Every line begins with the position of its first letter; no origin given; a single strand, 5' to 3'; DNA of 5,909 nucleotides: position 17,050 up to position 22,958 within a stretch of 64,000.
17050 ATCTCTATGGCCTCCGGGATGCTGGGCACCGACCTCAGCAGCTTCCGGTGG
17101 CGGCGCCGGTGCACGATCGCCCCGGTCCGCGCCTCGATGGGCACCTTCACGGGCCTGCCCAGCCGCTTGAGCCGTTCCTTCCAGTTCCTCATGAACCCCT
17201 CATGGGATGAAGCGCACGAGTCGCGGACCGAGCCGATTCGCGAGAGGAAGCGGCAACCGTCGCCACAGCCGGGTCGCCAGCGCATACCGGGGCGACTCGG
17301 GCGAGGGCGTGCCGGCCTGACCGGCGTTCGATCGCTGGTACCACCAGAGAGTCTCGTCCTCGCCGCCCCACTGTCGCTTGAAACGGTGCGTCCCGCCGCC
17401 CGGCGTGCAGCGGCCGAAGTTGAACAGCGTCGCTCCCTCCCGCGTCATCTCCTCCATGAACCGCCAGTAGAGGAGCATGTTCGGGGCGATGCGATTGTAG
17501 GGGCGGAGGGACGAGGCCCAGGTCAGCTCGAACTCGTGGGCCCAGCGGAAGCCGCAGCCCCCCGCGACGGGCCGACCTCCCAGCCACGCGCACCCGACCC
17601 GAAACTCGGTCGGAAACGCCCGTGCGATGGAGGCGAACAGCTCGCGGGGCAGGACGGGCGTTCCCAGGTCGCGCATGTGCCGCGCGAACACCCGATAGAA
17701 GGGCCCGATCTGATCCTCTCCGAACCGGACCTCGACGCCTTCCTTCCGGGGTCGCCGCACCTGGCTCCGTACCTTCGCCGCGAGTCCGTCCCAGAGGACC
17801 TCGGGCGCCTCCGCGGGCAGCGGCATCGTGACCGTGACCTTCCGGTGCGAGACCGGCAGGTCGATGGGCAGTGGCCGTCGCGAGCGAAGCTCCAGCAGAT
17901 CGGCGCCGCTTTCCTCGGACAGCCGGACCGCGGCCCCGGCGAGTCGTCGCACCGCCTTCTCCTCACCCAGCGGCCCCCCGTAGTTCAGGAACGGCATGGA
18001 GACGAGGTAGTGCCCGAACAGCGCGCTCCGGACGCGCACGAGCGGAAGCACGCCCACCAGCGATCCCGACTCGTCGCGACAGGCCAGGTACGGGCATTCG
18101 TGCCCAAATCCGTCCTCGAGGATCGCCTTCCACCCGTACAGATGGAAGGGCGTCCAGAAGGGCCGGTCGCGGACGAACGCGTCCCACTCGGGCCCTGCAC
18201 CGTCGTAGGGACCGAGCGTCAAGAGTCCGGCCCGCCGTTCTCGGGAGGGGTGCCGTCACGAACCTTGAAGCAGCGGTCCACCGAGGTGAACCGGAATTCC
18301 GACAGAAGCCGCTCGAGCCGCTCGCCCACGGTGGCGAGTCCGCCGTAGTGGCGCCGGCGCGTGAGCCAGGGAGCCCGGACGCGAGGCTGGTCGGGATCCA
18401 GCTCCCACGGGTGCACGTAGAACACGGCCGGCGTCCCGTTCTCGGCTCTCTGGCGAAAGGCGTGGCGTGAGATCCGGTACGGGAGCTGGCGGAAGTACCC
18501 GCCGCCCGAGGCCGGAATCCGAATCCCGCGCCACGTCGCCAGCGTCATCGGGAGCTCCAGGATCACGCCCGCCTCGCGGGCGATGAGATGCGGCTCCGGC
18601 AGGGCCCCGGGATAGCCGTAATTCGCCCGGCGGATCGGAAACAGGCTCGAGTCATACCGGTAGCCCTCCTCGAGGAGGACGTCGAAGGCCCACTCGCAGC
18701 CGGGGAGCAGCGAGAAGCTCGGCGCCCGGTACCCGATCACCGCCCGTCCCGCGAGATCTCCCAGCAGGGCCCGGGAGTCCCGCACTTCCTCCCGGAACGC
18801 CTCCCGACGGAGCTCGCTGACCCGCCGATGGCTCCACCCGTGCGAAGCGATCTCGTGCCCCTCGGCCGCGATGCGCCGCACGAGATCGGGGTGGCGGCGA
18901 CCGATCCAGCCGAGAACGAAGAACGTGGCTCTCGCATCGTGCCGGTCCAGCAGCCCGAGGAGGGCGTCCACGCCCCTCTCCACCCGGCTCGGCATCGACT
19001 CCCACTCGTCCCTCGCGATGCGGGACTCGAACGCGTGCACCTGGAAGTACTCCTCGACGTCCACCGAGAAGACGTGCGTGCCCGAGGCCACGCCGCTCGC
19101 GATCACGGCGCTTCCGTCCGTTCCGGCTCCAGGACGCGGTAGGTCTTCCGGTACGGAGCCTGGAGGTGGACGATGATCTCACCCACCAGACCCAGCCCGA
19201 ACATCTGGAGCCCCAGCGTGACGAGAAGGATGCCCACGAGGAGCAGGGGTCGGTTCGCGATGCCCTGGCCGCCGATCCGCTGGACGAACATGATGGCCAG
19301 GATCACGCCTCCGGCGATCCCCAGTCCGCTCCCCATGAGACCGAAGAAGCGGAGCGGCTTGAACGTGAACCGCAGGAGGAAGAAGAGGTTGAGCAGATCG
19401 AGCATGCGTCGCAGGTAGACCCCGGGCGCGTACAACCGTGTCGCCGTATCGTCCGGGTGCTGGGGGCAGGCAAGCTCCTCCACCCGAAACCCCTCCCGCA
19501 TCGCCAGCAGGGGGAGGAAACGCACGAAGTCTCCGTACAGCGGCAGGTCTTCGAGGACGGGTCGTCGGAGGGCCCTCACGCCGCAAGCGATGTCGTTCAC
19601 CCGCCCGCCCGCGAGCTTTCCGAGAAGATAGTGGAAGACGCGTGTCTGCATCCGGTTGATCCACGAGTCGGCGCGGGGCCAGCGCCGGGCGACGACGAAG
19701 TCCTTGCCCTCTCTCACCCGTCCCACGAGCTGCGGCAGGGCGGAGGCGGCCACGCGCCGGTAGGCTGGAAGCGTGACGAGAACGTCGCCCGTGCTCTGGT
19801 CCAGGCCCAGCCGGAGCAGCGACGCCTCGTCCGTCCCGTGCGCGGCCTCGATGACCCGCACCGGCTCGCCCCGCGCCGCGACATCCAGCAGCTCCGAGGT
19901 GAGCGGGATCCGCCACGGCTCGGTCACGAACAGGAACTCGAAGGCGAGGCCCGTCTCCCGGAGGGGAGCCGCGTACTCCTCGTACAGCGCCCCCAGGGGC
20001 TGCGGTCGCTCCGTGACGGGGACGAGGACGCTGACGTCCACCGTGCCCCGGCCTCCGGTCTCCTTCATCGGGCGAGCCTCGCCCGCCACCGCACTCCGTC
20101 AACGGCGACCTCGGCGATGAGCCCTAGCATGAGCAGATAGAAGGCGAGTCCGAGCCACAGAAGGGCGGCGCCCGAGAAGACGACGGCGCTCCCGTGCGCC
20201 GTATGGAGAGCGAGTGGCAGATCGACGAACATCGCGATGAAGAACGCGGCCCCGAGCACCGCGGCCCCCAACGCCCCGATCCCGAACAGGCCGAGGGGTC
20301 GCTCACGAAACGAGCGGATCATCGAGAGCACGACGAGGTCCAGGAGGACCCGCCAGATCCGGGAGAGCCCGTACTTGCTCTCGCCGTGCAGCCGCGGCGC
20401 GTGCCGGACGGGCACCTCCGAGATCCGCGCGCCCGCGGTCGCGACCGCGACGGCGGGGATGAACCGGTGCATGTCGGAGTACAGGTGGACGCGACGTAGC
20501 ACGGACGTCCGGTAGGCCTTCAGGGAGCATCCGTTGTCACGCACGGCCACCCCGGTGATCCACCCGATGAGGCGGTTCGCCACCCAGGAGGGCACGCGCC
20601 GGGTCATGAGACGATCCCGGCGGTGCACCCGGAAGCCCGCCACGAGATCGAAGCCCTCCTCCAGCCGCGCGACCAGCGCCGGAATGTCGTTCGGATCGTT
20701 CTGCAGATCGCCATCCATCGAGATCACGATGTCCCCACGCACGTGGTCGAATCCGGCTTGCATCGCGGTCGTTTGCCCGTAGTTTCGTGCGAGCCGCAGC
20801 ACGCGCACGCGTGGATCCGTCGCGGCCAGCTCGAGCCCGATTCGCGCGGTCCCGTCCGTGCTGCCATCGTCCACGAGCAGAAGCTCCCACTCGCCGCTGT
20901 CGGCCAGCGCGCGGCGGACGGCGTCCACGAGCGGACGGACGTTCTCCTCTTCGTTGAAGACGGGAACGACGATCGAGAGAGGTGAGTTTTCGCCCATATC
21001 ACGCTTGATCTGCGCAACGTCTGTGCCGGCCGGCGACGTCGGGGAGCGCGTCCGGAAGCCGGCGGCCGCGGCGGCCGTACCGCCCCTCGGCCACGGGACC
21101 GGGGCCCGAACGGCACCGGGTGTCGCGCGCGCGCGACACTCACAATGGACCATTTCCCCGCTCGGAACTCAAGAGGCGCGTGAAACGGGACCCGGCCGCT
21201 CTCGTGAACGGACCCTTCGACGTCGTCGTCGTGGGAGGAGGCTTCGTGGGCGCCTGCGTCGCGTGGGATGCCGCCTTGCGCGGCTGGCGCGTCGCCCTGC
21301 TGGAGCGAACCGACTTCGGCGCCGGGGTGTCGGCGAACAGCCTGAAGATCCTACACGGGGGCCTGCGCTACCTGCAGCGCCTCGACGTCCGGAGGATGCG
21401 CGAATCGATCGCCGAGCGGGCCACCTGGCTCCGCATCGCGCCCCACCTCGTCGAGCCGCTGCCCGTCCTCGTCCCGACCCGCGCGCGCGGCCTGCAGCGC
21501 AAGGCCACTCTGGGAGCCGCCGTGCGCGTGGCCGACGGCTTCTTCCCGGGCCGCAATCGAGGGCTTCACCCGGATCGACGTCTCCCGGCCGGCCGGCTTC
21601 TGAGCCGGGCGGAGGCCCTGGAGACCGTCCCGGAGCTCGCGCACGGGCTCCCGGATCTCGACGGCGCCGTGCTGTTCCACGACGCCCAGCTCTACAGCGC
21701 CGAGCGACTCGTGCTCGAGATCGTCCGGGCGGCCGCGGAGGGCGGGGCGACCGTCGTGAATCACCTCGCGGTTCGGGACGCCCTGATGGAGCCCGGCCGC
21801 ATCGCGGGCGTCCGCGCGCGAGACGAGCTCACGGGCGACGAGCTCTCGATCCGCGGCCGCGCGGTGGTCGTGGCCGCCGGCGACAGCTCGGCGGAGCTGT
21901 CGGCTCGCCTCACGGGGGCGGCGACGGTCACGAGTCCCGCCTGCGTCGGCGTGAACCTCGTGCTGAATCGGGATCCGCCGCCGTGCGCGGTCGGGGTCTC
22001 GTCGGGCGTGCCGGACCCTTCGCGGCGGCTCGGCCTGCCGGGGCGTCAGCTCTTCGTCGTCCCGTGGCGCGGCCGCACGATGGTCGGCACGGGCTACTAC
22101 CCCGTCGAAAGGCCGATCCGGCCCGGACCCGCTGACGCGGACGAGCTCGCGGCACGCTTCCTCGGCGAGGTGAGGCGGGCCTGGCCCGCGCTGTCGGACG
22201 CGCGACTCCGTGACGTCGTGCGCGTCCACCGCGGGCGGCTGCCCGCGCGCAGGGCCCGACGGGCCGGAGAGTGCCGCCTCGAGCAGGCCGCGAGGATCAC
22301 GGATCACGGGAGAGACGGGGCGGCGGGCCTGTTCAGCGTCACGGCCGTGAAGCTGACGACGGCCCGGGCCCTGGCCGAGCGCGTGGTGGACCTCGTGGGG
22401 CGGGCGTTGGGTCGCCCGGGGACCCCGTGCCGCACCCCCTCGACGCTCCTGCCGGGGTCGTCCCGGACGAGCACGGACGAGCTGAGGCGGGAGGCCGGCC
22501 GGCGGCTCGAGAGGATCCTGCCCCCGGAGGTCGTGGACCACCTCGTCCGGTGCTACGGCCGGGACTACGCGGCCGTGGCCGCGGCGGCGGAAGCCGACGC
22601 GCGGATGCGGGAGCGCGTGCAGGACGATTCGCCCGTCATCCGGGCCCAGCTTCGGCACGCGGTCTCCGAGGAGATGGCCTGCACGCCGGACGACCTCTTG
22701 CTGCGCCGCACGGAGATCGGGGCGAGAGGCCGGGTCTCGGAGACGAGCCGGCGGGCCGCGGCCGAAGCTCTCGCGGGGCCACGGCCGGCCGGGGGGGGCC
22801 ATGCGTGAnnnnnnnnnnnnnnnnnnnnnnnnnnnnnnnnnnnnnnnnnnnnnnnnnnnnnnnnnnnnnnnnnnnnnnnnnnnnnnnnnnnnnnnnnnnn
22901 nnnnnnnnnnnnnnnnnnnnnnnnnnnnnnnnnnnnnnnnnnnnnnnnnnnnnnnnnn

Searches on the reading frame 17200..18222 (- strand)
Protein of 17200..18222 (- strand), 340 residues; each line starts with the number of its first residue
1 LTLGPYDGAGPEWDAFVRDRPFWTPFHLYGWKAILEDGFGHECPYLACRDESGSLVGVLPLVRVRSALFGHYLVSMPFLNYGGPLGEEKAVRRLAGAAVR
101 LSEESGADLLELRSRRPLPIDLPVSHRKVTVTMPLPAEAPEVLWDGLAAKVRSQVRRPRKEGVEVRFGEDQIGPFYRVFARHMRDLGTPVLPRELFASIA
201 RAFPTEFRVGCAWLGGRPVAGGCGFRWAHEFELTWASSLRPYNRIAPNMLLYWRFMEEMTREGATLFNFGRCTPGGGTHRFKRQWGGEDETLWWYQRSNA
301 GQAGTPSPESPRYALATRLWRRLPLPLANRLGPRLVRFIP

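Call 12: search_protein_families(library=pfam, proteins=[window:17200-18222:-])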
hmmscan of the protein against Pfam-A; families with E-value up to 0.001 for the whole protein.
window:17200-18222:- (340 aa): 1 family
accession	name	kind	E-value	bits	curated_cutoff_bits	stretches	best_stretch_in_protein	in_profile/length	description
PF13480.13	Acetyltransf_6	-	3.1e-17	63.5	22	1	150-283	2-143/143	Acetyltransferase (GNAT) domain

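Call 33: search_protein_families(library=ncbifam, proteins=[window:17200-18222:-], max_evalue=0.00001)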
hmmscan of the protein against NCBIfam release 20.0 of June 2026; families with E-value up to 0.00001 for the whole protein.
window:17200-18222:- (340 aa): 1 family
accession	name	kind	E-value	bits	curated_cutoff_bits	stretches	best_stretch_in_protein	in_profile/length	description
TIGR03019.1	pepcterm_femAB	equivalog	8.9e-89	297.8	260.35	1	12-340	2-330/330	FemAB family XrtA/PEP-CTERM system-associated protein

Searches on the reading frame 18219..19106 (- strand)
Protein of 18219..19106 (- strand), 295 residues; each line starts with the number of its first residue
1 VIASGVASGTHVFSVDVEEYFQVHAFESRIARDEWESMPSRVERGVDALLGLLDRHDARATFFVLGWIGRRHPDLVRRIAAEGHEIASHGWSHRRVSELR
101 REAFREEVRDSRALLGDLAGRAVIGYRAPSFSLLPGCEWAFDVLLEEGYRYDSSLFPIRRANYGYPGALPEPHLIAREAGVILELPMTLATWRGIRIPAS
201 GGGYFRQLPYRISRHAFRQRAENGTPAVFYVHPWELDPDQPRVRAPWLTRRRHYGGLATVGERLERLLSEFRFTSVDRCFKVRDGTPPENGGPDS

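Call 12: search_protein_families(library=pfam, proteins=[window:18219-19106:-])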
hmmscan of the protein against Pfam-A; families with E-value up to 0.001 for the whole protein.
window:18219-19106:- (295 aa): 2 families
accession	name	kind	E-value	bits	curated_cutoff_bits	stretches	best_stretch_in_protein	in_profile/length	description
PF11959.13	DUF3473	-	5.6e-43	146.5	29.6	1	153-280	1-129/130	Domain of unknown function (DUF3473)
PF01522.26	Polysacc_deac_1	-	3.8e-20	72.5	23.1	1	44-130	19-105/124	Polysaccharide deacetylase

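Call 33: search_protein_families(library=ncbifam, proteins=[window:18219-19106:-], max_evalue=0.00001)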
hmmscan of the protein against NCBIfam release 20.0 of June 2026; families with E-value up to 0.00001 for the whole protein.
window:18219-19106:- (295 aa): 9 families
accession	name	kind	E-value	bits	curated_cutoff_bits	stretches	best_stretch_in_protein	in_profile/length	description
TIGR03006.1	pepcterm_polyde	equivalog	1.6e-103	345.5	276.2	1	13-280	3-271/272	XrtA system polysaccharide deacetylase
TIGR04243.1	nodulat_NodB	equivalog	1.3e-15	57.5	240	1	49-129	20-101/197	chitooligosaccharide deacetylase NodB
TIGR02764.1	spore_ybaN_pdaB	equivalog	9e-15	54.9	237.4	1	45-130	20-105/191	polysaccharide deacetylase family sporulation protein PdaB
NF045821.1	PgAcgDacpgdA1_Bac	equivalog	3.7e-12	45.7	400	1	49-129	106-186/282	peptidoglycan-N-acetylglucosamine deacetylase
TIGR02884.1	spore_pdaA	equivalog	5.5e-12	45.9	298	1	47-129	53-135/224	delta-lactam-biosynthetic de-N-acetylase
TIGR02873.1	spore_ylxY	hypoth_equivalog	5.4e-10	38.9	391.5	1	46-130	100-184/268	probable sporulation protein, polysaccharide deacetylase family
NF045822.1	PgAcgDacpgdA2_Bac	equivalog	1.7e-09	37.4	400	1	48-140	86-177/274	peptidoglycan-N-acetylglucosamine deacetylase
NF045820.1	PgAcgDacpgdA_Strep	equivalog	1.6e-08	33.8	800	1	49-125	286-362/463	peptidoglycan-N-acetylglucosamine deacetylase PgdA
TIGR03212.1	uraD_N-term-dom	equivalog_domain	2.9e-06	26.6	424.6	1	45-127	78-160/297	allantoinase PuuE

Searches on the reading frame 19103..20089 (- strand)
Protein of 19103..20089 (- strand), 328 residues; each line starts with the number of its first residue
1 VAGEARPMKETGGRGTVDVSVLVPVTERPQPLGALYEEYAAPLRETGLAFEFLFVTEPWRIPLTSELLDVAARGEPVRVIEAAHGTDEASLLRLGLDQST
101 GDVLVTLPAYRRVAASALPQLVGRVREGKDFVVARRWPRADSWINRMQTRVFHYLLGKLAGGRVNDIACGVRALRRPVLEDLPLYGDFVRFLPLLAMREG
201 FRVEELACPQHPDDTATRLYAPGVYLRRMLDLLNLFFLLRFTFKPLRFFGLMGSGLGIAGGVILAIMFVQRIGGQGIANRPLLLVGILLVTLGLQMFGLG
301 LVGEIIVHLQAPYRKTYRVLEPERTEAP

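Call 12: search_protein_families(library=pfam, proteins=[window:19103-20089:-])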
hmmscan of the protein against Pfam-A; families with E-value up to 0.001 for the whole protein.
window:19103-20089:- (328 aa): 1 family
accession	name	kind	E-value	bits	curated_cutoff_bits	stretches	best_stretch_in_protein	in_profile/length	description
PF00535.33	Glycos_transf_2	-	1.7e-05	25.2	23.3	1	46-182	24-167/168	Glycosyl transferase family 2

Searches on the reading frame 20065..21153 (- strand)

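Call 12: search_protein_families(library=pfam, proteins=[window:20065-21153:-])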
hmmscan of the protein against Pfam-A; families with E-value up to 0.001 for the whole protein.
window:20065-21153:- (362 aa): 3 families
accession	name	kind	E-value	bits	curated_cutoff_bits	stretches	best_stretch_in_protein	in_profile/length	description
PF00535.33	Glycos_transf_2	-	9.9e-35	120.4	23.3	1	60-209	1-154/168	Glycosyl transferase family 2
PF13641.12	Glyco_tranf_2_3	-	5.6e-08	33.5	27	1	59-198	3-151/230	Glycosyltransferase like family 2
PF10111.15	Glyco_tranf_2_2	-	0.00027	20.9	27.3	1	60-150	1-92/276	Glycosyltransferase like family 2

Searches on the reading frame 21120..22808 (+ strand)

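Call 12: search_protein_families(library=pfam, proteins=[window:21120-22808:+])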
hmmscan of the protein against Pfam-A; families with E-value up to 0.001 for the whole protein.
window:21120-22808:+ (562 aa): 5 families
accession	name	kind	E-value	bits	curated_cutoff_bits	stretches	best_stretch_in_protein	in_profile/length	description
PF01266.30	DAO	-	2.8e-35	122.9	27.9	1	34-415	1-343/353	FAD dependent oxidoreductase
PF16901.10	DAO_C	-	6.3e-19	68.5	31.4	1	437-536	1-99/126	C-terminal domain of alpha-glycerophosphate oxidase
PF00890.30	FAD_binding_2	-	5.9e-10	39.3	20.4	1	34-277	1-229/414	FAD binding domain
PF12831.13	FAD_oxidored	-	1.5e-06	28.3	27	1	34-75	1-42/416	FAD dependent oxidoreductase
PF13450.12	NAD_binding_8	-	0.0006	20.5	21.9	0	37-66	1-30/68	NAD(P)-binding Rossmann-like domain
